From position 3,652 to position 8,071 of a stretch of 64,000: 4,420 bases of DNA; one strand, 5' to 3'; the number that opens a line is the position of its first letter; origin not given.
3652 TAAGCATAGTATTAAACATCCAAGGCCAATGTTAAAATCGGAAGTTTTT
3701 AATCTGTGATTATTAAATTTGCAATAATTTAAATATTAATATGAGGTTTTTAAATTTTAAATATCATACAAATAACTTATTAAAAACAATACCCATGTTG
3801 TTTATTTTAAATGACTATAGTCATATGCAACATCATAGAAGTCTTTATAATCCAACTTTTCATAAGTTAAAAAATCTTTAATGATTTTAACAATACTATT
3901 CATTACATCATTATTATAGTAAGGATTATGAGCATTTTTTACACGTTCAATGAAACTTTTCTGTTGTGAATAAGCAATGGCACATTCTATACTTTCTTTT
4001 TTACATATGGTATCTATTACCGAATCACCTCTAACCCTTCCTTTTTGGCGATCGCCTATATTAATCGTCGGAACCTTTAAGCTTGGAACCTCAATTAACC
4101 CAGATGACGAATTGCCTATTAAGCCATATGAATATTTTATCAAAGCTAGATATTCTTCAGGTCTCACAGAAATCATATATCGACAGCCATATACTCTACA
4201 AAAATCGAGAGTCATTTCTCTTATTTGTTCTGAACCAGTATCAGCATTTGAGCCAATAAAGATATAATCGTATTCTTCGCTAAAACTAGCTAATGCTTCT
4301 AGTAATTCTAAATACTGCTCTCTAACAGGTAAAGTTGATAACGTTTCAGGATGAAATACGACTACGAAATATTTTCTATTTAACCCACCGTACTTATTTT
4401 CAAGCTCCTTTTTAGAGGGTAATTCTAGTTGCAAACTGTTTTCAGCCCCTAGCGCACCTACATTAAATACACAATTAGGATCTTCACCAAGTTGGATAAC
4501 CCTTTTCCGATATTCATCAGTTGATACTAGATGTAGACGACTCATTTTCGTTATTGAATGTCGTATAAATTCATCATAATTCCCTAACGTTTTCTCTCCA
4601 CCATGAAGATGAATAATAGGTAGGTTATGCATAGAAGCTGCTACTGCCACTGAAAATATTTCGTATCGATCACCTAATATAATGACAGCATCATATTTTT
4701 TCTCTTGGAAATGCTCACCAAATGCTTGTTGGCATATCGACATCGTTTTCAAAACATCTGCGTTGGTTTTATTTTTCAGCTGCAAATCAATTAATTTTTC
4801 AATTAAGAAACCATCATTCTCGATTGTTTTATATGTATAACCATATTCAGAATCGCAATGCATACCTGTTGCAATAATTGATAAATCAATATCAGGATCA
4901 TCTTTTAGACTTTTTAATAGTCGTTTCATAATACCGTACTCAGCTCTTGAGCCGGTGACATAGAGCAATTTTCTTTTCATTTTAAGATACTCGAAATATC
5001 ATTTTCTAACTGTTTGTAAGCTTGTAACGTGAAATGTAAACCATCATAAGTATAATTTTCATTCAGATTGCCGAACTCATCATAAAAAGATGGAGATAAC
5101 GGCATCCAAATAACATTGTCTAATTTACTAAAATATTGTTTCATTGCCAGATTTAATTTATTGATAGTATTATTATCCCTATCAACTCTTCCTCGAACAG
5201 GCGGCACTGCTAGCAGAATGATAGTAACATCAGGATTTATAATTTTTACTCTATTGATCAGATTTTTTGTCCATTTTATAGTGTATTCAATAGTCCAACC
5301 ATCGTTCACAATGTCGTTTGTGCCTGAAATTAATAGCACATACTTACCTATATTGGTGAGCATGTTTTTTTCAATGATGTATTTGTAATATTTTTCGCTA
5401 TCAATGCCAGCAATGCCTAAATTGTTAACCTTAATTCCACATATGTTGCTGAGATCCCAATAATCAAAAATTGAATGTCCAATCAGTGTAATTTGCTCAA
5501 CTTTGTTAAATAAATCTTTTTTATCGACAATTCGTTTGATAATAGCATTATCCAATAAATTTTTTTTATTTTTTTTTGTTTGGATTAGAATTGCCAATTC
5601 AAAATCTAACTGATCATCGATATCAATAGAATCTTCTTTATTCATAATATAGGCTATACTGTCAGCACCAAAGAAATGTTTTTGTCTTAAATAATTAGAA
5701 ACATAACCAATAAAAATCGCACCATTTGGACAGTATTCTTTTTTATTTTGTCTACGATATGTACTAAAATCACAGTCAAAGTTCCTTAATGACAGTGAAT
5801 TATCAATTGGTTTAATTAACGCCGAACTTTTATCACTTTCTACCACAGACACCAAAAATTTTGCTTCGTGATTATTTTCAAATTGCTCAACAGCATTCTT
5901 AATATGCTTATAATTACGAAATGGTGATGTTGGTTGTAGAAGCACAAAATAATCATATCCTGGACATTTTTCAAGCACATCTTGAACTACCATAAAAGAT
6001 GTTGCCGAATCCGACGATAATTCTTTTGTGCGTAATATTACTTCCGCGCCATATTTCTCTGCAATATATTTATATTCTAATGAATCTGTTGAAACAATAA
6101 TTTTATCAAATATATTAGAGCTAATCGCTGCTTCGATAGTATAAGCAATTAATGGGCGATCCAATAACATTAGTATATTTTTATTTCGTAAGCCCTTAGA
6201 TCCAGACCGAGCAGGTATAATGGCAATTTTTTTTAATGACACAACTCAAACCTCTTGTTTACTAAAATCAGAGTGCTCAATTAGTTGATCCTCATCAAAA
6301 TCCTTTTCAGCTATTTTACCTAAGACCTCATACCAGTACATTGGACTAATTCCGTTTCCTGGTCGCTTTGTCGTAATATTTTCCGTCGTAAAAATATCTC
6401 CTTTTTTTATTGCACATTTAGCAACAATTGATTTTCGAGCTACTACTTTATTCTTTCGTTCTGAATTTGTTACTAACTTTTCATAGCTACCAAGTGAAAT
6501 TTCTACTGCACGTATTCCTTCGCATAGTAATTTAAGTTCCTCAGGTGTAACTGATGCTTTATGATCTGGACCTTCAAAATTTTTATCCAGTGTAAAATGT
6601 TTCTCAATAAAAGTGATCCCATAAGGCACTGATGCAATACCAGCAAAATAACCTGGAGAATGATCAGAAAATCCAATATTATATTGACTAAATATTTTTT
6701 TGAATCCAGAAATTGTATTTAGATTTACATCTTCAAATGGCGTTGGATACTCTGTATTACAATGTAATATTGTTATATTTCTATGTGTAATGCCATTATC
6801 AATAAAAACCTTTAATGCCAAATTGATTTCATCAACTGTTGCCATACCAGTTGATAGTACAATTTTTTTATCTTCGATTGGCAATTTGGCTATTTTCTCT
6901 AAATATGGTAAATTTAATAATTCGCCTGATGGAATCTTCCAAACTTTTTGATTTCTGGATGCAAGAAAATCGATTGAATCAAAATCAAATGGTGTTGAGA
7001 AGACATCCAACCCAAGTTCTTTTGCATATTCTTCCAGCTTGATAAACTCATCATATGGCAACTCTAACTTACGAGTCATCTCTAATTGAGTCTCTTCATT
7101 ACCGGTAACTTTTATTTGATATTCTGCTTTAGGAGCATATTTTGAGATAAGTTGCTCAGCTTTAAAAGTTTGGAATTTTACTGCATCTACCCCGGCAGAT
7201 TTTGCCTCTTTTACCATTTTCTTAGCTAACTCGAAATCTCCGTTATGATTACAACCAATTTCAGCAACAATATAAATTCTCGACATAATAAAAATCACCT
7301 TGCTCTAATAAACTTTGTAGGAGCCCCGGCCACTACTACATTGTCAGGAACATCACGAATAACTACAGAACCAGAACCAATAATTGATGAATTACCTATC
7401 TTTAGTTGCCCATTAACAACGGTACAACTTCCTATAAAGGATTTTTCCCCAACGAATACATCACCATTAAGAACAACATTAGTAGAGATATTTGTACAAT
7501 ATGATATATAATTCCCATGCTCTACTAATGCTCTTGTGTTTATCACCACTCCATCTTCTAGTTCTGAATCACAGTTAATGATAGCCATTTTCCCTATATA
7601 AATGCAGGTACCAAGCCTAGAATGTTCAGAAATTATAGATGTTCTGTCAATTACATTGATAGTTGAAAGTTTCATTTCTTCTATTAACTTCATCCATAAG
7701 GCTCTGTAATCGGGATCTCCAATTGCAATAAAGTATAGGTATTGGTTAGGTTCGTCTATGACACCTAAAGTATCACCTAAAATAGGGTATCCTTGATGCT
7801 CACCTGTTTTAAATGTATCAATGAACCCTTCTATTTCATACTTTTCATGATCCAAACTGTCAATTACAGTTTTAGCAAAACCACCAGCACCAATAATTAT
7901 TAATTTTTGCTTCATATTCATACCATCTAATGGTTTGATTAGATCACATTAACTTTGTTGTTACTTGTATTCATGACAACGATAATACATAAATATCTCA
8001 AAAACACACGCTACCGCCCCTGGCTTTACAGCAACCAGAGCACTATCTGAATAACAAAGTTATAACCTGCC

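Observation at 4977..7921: NeuA carries a C-terminal SGNH-like esterase domain alongside a NeuD acetyltransferase: possible O-acetylated sialic acid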

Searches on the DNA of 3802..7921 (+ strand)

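Call 6: search_dna_similar(query=window:3802-7921:+, collection=ecoli_genomes, mode=near, max_rows=25)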
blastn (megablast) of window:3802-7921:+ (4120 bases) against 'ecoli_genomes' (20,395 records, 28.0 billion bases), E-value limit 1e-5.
Records with a match: 74; places in all: 74; records where one place covers at least 80% of the query: 37.
Genomes with a match: 74 of 5426; with a place that covers at least 80% of the query: 37. Places per genome that has any: lowest 1, median 1, highest 1. On chromosomes: 74 places; on plasmids: 0.
Best place of each record, by identity: >=99% 37; 60-80% 37.
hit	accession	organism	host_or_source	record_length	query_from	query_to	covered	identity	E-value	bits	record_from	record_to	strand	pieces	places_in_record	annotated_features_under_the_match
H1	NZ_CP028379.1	Escherichia coli O145 str. RM9872 strain RM9872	Bos taurus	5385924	1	4120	100%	100.0%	0e+0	7598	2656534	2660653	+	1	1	cytidylyltransferase domain-containing protein | neuC: UDP-N-acetylglucosamine 2-epimerase | neuB: N-acetylneuraminate synthase | acetyltransferase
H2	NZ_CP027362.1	Escherichia coli strain 95-3192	missing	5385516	1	4120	100%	100.0%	0e+0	7598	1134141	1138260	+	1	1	cytidylyltransferase domain-containing protein | neuC: UDP-N-acetylglucosamine 2-epimerase | neuB: N-acetylneuraminate synthase | acetyltransferase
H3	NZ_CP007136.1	Escherichia coli O145:H28 str. RM12581 strain RM12581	lettuce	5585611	1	4120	100%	100.0%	0e+0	7598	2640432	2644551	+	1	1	cytidylyltransferase domain-containing protein | neuC: UDP-N-acetylglucosamine 2-epimerase | neuB: N-acetylneuraminate synthase | acetyltransferase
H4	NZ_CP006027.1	Escherichia coli O145:H28 str. RM13514 strain RM13514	Homo sapiens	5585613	1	4120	100%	100.0%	0e+0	7598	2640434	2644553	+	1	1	cytidylyltransferase domain-containing protein | neuC: UDP-N-acetylglucosamine 2-epimerase | neuB: N-acetylneuraminate synthase | acetyltransferase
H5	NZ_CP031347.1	Escherichia coli O145 strain RM9873-C1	cattle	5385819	1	4120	100%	100.0%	0e+0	7598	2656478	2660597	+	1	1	cytidylyltransferase domain-containing protein | neuC: UDP-N-acetylglucosamine 2-epimerase | neuB: N-acetylneuraminate synthase | acetyltransferase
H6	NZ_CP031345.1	Escherichia coli O145 strain RM12367-C1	creek water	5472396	1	4120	100%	100.0%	0e+0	7598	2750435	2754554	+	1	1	cytidylyltransferase domain-containing protein | neuC: UDP-N-acetylglucosamine 2-epimerase | neuB: N-acetylneuraminate synthase | acetyltransferase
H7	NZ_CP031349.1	Escherichia coli O145 strain RM9467-C1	Cattle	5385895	1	4120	100%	100.0%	0e+0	7598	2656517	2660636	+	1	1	cytidylyltransferase domain-containing protein | neuC: UDP-N-acetylglucosamine 2-epimerase | neuB: N-acetylneuraminate synthase | acetyltransferase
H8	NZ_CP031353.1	Escherichia coli O145 strain RM9154-C1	Cattle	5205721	1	4120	100%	100.0%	0e+0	7598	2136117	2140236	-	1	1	cytidylyltransferase domain-containing protein | neuC: UDP-N-acetylglucosamine 2-epimerase | neuB: N-acetylneuraminate synthase | acetyltransferase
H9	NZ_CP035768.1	Escherichia coli O145 strain RM11626-C1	Cattle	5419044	1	4120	100%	100.0%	0e+0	7598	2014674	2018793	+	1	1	cytidylyltransferase domain-containing protein | neuC: UDP-N-acetylglucosamine 2-epimerase | neuB: N-acetylneuraminate synthase | acetyltransferase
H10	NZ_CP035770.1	Escherichia coli O145 strain RM8988-C1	Cattle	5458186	1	4120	100%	100.0%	0e+0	7598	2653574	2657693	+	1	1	cytidylyltransferase domain-containing protein | neuC: UDP-N-acetylglucosamine 2-epimerase | neuB: N-acetylneuraminate synthase | acetyltransferase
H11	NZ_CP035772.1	Escherichia coli O145 strain RM8843-C1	missing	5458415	1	4120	100%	100.0%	0e+0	7598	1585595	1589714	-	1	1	cytidylyltransferase domain-containing protein | neuC: UDP-N-acetylglucosamine 2-epimerase | neuB: N-acetylneuraminate synthase | acetyltransferase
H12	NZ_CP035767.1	Escherichia coli O145 strain RM12522-C8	Cattle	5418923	1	4120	100%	100.0%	0e+0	7598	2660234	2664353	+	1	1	cytidylyltransferase domain-containing protein | neuC: UDP-N-acetylglucosamine 2-epimerase | neuB: N-acetylneuraminate synthase | acetyltransferase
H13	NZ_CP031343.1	Escherichia coli O145 strain RM10425-C1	cattle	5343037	1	4120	100%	100.0%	0e+0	7598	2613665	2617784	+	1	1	cytidylyltransferase domain-containing protein | neuC: UDP-N-acetylglucosamine 2-epimerase | neuB: N-acetylneuraminate synthase | acetyltransferase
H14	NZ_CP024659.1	Escherichia coli strain RM9872-C1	cattle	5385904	1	4120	100%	100.0%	0e+0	7598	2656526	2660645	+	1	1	cytidylyltransferase domain-containing protein | neuC: UDP-N-acetylglucosamine 2-epimerase | neuB: N-acetylneuraminate synthase | acetyltransferase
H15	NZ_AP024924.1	Escherichia coli O145:H28 strain 16003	Homo sapiens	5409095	1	4120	100%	100.0%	0e+0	7598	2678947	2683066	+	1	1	cytidylyltransferase domain-containing protein | neuC: UDP-N-acetylglucosamine 2-epimerase | neuB: N-acetylneuraminate synthase | acetyltransferase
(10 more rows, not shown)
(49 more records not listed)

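Call 19: search_dna_similar(query=window:4977-6242:-, collection=ecoli_genomes, mode=distant, max_rows=40, rows=spread)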
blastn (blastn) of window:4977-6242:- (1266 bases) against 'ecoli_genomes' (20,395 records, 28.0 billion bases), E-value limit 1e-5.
Records with a match: 116; places in all: 116; records where one place covers at least 80% of the query: 50.
Genomes with a match: 116 of 5426; with a place that covers at least 80% of the query: 50. Places per genome that has any: lowest 1, median 1, highest 1. On chromosomes: 116 places; on plasmids: 0.
Best place of each record, by identity: >=99% 37; 60-80% 79.
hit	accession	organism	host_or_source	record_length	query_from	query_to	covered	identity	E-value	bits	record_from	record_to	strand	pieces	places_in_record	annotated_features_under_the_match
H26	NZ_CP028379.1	Escherichia coli O145 str. RM9872 strain RM9872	Bos taurus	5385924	1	1266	100%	99.9%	0e+0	2279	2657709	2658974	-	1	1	cytidylyltransferase domain-containing protein | neuC: UDP-N-acetylglucosamine 2-epimerase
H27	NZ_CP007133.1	Escherichia coli O145:H28 str. RM12761 strain RM12761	ice cream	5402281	1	1266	100%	99.9%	0e+0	2279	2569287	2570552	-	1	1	cytidylyltransferase domain-containing protein | neuC: UDP-N-acetylglucosamine 2-epimerase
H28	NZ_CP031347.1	Escherichia coli O145 strain RM9873-C1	cattle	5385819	1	1266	100%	99.9%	0e+0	2279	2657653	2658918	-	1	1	cytidylyltransferase domain-containing protein | neuC: UDP-N-acetylglucosamine 2-epimerase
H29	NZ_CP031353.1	Escherichia coli O145 strain RM9154-C1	Cattle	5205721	1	1266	100%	99.9%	0e+0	2279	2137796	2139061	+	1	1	cytidylyltransferase domain-containing protein | neuC: UDP-N-acetylglucosamine 2-epimerase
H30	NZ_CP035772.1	Escherichia coli O145 strain RM8843-C1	missing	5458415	1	1266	100%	99.9%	0e+0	2279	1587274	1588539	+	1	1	cytidylyltransferase domain-containing protein | neuC: UDP-N-acetylglucosamine 2-epimerase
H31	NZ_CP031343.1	Escherichia coli O145 strain RM10425-C1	cattle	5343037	1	1266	100%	99.9%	0e+0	2279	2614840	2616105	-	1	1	cytidylyltransferase domain-containing protein | neuC: UDP-N-acetylglucosamine 2-epimerase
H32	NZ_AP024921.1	Escherichia coli O145:H28 strain 12E115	Homo sapiens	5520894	1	1266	100%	99.9%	0e+0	2279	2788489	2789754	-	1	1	cytidylyltransferase domain-containing protein | neuC: UDP-N-acetylglucosamine 2-epimerase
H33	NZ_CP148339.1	Escherichia coli strain Z1323HEC0422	Homo sapiens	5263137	1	1266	100%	99.9%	0e+0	2279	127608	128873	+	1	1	cytidylyltransferase domain-containing protein | neuC: UDP-N-acetylglucosamine 2-epimerase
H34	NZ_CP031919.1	Escherichia coli O145:NM strain FWSEC0002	Homo sapiens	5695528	1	1266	100%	99.8%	0e+0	2273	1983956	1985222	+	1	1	cytidylyltransferase domain-containing protein | neuC: UDP-N-acetylglucosamine 2-epimerase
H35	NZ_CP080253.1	Escherichia coli strain PC6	pig fecal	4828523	1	1266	100%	99.8%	0e+0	2270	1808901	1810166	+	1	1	cytidylyltransferase domain-containing protein | neuC: UDP-N-acetylglucosamine 2-epimerase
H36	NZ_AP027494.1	Escherichia coli strain LR-24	Homo sapiens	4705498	1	1266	100%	99.8%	0e+0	2270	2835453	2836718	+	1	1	cytidylyltransferase domain-containing protein | neuC: UDP-N-acetylglucosamine 2-epimerase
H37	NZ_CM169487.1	Escherichia coli strain EC14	Homo sapiens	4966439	1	1266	100%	99.8%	0e+0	2270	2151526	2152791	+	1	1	cytidylyltransferase domain-containing protein | neuC: UDP-N-acetylglucosamine 2-epimerase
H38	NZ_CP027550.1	Escherichia coli strain 2015C-4136CT1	Homo sapiens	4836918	1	1266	100%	99.5%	0e+0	2257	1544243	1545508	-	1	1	cytidylyltransferase domain-containing protein | neuC: UDP-N-acetylglucosamine 2-epimerase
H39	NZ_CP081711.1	Escherichia coli strain AH21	-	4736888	7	1266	100%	65.4%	1e-57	234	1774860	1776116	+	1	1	cytidylyltransferase domain-containing protein | neuC: UDP-N-acetylglucosamine 2-epimerase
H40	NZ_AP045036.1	Escherichia coli strain TK3889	calf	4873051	7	1266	100%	65.3%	5e-57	232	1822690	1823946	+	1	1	cytidylyltransferase domain-containing protein | neuC: UDP-N-acetylglucosamine 2-epimerase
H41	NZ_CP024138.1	Escherichia coli strain 14EC020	clinical patient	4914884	10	1202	94%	66.3%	6e-75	292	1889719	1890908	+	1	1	cytidylyltransferase domain-containing protein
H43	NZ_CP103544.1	Escherichia coli strain 3036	Homo sapiens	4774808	1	857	68%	69.6%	1e-88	336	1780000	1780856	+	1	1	cytidylyltransferase domain-containing protein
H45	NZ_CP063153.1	Escherichia coli strain M7424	Homo sapiens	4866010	9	839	66%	63.5%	4e-13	87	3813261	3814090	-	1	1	cytidylyltransferase domain-containing protein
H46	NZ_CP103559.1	Escherichia coli strain 3059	Homo sapiens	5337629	9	839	66%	63.1%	2e-12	85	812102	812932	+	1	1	cytidylyltransferase domain-containing protein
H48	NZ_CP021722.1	Escherichia coli strain AR_0128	missing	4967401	19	653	50%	72.0%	3e-85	326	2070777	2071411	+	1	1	cytidylyltransferase domain-containing protein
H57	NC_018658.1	Escherichia coli O104:H4 str. 2011C-3493 strain 2011C-3493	-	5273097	16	679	52%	67.5%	1e-51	214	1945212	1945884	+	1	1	cytidylyltransferase domain-containing protein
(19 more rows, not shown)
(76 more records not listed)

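Call 20: get_annotated_region(hit=H26, flank=9000)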
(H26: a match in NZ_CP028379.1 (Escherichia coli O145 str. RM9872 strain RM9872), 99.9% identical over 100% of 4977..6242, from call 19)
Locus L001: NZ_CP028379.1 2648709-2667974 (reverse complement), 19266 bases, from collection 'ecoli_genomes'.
description: Escherichia coli O145 str. RM9872 chromosome, complete genome
organism: Escherichia coli O145 str. RM9872 strain RM9872 (NCBI taxid 1055544)
replicon: chromosome; assembly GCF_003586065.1
host: Bos taurus; source: feces; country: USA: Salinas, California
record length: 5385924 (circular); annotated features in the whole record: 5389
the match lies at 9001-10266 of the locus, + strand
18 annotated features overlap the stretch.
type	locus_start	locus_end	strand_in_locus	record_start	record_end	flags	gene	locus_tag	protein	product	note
CDS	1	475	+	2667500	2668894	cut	wcaJ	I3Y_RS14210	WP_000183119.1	undecaprenyl-phosphate glucose phosphotransferase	-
CDS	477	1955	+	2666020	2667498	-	wzxC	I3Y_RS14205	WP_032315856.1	colanic acid undecaprenyl disphosphate flippase WzxC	-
CDS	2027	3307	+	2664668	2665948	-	wcaK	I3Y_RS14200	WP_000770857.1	colanic acid biosynthesis pyruvyl transferase WcaK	-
CDS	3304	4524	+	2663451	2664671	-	wcaL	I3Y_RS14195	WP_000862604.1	colanic acid biosynthesis glycosyltransferase WcaL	-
CDS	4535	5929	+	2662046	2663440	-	wcaM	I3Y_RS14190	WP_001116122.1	colanic acid biosynthesis protein WcaM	-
CDS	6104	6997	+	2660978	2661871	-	galF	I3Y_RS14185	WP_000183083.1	UTP--glucose-1-phosphate uridylyltransferase GalF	-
CDS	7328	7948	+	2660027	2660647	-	-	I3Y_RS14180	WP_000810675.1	acetyltransferase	-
CDS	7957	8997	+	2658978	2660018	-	neuB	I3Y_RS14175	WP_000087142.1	N-acetylneuraminate synthase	-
CDS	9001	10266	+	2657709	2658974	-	-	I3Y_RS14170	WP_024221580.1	cytidylyltransferase domain-containing protein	-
CDS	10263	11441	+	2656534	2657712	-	neuC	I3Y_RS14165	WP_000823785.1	UDP-N-acetylglucosamine 2-epimerase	-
CDS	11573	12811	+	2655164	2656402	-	wzx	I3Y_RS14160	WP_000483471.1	O145 family O-antigen flippase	-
CDS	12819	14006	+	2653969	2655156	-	wzy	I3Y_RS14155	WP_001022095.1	O145 family O-antigen polymerase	-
CDS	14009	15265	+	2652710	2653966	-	-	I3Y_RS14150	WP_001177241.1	hypothetical protein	-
CDS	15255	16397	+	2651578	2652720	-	-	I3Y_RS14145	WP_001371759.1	N-acetyl sugar amidotransferase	-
CDS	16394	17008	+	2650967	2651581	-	hisH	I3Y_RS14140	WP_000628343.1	imidazole glycerol phosphate synthase subunit HisH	-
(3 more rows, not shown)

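Call 21: get_annotated_region(hit=H57, flank=7000)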
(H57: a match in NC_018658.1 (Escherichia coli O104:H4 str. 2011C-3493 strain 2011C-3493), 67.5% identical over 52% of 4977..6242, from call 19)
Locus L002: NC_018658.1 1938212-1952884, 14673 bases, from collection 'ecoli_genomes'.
description: Escherichia coli O104:H4 str. 2011C-3493, complete sequence
organism: Escherichia coli O104:H4 str. 2011C-3493 strain 2011C-3493 (NCBI taxid 1133852)
replicon: chromosome; assembly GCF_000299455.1
host: -; source: -; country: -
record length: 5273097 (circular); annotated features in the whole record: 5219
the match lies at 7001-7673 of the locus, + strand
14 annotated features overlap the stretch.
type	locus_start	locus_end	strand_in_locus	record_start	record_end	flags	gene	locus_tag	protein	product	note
CDS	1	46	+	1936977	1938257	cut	wcaK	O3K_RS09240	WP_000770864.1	colanic acid biosynthesis pyruvyl transferase WcaK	-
CDS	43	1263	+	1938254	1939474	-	wcaL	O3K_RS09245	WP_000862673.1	colanic acid biosynthesis glycosyltransferase WcaL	-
CDS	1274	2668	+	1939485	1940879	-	wcaM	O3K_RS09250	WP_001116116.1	colanic acid biosynthesis protein WcaM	-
CDS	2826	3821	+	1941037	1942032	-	-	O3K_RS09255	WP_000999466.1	N-acetyl-alpha-D-glucosaminyl-diphospho-ditrans,octacis-undecaprenol 4-epimerase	-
CDS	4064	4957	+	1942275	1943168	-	galF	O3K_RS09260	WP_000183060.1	UTP--glucose-1-phosphate uridylyltransferase GalF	-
CDS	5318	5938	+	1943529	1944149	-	-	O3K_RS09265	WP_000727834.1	acetyltransferase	-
CDS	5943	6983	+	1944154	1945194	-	neuB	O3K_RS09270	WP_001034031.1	N-acetylneuraminate synthase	-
CDS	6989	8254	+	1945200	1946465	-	-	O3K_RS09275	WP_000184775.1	cytidylyltransferase domain-containing protein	-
CDS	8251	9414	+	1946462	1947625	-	neuC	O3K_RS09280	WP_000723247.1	UDP-N-acetylglucosamine 2-epimerase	-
CDS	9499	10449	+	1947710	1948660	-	-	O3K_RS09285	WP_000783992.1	glycosyltransferase family 52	-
CDS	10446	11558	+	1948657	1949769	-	wzy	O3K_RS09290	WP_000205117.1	O104 family O-antigen polymerase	-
CDS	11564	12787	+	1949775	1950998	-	-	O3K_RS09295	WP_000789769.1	glycosyltransferase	-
CDS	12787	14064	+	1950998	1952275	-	wzx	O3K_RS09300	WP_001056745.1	O104 family O-antigen flippase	-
CDS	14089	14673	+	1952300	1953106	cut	-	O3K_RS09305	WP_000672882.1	glycosyltransferase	-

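Call 22: get_annotated_region(hit=H45, flank=7000)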
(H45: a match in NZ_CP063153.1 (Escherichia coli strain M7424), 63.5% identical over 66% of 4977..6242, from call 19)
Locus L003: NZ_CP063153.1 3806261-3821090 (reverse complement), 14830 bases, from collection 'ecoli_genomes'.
description: Escherichia coli strain M7424 chromosome, complete genome
organism: Escherichia coli strain M7424 (NCBI taxid 562)
replicon: chromosome; assembly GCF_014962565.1
host: Homo sapiens; source: feces; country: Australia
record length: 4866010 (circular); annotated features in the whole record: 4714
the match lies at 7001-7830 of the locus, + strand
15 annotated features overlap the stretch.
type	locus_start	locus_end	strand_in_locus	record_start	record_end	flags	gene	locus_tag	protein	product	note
CDS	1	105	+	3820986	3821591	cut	gspJ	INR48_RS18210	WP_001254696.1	type II secretion system minor pseudopilin GspJ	-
CDS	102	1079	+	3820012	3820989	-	gspK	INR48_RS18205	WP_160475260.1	type II secretion system minor pseudopilin GspK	-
CDS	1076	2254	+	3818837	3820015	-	gspL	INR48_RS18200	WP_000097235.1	type II secretion system protein GspL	-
CDS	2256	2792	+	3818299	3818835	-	yghD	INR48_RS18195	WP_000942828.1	GspM family type II secretion system protein YghD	-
CDS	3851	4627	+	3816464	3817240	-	-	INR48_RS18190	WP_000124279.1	ABC transporter permease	-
CDS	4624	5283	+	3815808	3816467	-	-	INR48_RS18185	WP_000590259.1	ABC transporter ATP-binding protein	-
CDS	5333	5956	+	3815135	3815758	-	-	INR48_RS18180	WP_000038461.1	acetyltransferase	-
CDS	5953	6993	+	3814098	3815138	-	neuB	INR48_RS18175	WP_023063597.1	N-acetylneuraminate synthase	-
CDS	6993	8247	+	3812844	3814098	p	-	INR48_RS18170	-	cytidylyltransferase domain-containing protein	frameshifted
CDS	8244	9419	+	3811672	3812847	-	neuC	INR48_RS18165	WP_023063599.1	UDP-N-acetylglucosamine 2-epimerase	-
CDS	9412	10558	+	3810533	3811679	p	-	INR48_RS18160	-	DUF6716 putative glycosyltransferase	frameshifted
CDS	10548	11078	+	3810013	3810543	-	-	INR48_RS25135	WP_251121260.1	alpha-2,8-polysialyltransferase family protein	-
CDS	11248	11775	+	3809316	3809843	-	-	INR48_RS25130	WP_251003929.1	alpha-2,8-polysialyltransferase family protein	-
CDS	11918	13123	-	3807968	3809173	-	-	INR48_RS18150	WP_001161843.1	capsule biosynthesis protein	-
CDS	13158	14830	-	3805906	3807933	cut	-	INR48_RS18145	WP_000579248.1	capsular polysaccharide biosynthesis protein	-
